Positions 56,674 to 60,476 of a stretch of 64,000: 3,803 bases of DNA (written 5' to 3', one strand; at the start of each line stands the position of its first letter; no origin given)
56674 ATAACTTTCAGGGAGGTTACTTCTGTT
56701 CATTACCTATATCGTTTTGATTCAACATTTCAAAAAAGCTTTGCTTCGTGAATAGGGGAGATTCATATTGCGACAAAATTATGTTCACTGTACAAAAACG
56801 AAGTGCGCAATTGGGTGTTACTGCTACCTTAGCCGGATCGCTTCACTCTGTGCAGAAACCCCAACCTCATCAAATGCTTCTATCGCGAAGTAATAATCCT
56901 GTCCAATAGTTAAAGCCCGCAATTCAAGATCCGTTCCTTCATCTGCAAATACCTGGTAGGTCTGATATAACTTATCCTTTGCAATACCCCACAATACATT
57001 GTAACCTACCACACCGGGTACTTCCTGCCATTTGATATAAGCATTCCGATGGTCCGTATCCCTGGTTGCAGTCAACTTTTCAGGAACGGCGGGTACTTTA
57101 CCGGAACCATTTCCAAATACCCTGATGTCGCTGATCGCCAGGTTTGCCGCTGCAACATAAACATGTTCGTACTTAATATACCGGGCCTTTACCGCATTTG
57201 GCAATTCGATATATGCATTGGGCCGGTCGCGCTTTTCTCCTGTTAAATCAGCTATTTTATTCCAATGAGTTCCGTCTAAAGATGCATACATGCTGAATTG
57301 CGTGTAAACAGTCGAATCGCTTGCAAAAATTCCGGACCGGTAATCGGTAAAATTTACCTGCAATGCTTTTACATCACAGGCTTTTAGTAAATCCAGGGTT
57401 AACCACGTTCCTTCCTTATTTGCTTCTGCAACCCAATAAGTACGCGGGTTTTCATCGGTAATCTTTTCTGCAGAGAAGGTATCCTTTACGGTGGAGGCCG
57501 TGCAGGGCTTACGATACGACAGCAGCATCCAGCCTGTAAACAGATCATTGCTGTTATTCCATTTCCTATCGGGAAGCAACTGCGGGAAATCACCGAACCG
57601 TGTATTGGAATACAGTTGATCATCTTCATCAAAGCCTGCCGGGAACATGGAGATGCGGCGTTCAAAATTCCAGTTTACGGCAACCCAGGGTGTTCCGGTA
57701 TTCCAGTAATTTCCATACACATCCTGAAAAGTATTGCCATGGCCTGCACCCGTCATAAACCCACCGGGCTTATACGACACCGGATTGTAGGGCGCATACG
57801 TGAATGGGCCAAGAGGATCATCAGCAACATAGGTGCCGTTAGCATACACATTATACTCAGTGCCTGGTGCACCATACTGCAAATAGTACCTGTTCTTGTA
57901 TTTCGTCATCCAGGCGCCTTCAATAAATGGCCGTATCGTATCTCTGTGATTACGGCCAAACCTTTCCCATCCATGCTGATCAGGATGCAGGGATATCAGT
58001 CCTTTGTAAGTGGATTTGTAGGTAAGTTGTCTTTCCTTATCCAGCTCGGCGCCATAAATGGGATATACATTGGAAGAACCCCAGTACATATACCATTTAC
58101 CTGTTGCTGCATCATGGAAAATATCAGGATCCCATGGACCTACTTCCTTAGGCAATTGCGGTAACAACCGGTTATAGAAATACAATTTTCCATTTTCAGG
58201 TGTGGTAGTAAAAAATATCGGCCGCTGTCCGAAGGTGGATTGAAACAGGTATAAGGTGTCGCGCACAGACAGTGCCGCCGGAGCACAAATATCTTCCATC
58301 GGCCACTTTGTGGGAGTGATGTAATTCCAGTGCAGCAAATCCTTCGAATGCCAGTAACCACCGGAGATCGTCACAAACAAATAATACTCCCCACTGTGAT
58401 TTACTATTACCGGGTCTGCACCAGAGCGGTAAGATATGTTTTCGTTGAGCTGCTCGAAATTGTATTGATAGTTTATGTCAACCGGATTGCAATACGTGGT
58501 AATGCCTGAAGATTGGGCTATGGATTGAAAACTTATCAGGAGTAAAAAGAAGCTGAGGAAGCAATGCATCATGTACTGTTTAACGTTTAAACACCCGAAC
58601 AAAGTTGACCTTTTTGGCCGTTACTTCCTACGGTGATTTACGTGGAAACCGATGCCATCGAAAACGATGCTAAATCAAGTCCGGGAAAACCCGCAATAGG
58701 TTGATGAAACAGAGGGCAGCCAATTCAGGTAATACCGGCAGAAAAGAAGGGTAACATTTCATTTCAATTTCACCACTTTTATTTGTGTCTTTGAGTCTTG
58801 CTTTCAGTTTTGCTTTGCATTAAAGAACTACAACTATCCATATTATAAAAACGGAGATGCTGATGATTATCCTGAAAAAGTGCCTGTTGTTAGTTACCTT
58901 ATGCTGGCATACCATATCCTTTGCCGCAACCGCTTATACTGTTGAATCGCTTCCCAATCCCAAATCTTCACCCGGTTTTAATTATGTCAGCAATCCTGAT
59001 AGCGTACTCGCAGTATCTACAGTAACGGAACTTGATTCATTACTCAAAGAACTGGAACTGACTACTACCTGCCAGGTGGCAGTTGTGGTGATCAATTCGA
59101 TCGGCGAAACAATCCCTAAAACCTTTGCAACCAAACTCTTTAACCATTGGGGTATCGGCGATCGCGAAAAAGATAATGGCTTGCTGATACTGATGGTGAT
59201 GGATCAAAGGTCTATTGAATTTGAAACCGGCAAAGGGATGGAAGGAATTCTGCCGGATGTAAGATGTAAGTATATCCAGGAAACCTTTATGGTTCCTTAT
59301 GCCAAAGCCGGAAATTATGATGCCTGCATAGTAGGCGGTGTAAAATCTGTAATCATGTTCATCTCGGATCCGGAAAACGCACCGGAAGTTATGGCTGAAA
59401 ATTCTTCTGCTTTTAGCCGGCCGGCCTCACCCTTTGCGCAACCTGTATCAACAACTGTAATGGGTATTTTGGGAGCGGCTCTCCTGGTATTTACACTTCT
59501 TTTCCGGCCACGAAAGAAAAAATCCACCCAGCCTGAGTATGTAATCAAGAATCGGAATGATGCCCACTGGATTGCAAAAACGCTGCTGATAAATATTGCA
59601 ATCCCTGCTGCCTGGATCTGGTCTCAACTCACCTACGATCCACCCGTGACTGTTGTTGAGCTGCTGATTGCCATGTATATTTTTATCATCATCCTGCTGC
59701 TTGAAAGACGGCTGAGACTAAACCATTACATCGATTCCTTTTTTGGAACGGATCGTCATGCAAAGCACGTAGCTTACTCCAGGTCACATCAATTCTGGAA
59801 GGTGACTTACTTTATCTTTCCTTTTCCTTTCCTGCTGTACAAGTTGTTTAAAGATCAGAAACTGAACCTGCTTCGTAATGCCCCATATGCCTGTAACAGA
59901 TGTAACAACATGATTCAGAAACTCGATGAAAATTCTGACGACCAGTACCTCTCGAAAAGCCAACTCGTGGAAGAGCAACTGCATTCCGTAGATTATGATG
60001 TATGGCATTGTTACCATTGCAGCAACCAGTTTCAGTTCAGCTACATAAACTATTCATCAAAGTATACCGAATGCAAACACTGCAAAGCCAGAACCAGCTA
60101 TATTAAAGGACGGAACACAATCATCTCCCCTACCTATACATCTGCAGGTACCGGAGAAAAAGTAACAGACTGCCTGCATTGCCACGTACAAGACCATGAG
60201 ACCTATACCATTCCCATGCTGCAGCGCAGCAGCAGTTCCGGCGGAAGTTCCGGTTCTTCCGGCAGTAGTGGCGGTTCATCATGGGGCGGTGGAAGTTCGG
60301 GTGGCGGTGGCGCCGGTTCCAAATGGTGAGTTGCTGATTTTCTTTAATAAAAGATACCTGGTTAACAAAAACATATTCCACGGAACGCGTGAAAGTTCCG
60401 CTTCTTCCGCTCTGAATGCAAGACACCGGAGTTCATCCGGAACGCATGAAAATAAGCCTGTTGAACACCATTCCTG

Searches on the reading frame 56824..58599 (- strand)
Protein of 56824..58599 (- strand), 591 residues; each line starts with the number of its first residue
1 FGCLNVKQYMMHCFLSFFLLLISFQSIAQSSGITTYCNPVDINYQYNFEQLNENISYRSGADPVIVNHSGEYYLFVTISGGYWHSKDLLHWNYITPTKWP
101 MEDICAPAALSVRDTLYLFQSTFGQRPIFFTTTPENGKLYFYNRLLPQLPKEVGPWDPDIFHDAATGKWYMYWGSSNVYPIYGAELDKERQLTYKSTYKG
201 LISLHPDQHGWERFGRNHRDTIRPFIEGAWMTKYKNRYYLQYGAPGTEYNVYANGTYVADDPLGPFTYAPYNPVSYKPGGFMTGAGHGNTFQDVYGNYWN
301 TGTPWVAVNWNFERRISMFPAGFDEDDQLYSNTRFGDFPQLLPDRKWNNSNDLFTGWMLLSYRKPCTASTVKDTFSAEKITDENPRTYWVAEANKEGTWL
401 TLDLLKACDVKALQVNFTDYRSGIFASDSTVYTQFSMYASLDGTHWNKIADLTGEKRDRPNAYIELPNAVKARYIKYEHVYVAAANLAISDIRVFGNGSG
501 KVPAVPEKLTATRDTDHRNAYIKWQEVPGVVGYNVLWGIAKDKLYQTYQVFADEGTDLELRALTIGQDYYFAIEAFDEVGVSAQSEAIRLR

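Call 44: search_protein_families(library=pfam, proteins=[window:56824-58599:-])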
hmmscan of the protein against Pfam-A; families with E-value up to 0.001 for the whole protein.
window:56824-58599:- (591 aa): 3 families
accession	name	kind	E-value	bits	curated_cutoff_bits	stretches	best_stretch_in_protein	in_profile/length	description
PF04616.20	Glyco_hydro_43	-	5.6e-18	65.7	32.2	1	59-299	9-255/288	Glycosyl hydrolases family 43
PF00754.31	F5_F8_type_C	-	9.3e-14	52.1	28.2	1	367-477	3-110/127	F5/8 type C domain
PF22633.2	F5_F8_type_C_2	-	3.3e-09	37.7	27.8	1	379-476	1-90/91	NedA-like, galactose-binding domain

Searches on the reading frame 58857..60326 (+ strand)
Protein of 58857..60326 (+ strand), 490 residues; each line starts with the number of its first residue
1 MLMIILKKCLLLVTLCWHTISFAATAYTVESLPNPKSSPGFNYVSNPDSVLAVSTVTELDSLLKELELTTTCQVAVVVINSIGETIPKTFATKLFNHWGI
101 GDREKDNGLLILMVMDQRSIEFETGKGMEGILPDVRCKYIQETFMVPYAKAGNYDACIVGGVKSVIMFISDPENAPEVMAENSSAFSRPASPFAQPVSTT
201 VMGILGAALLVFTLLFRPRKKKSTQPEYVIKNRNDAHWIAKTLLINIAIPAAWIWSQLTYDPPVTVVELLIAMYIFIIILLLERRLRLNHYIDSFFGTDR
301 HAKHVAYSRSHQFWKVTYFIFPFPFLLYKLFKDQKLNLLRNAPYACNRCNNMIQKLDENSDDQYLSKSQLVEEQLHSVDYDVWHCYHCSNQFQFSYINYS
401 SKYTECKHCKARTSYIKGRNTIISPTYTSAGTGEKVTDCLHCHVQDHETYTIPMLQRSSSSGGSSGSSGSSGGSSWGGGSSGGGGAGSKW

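Call 44: search_protein_families(library=pfam, proteins=[window:58857-60326:+])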
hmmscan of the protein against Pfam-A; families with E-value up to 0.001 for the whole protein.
window:58857-60326:+ (490 aa): 1 family
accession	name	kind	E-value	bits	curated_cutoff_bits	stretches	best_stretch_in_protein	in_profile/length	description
PF04536.20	TPM_phosphatase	-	1.7e-33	115.7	22.1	1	44-166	1-123/125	TPM domain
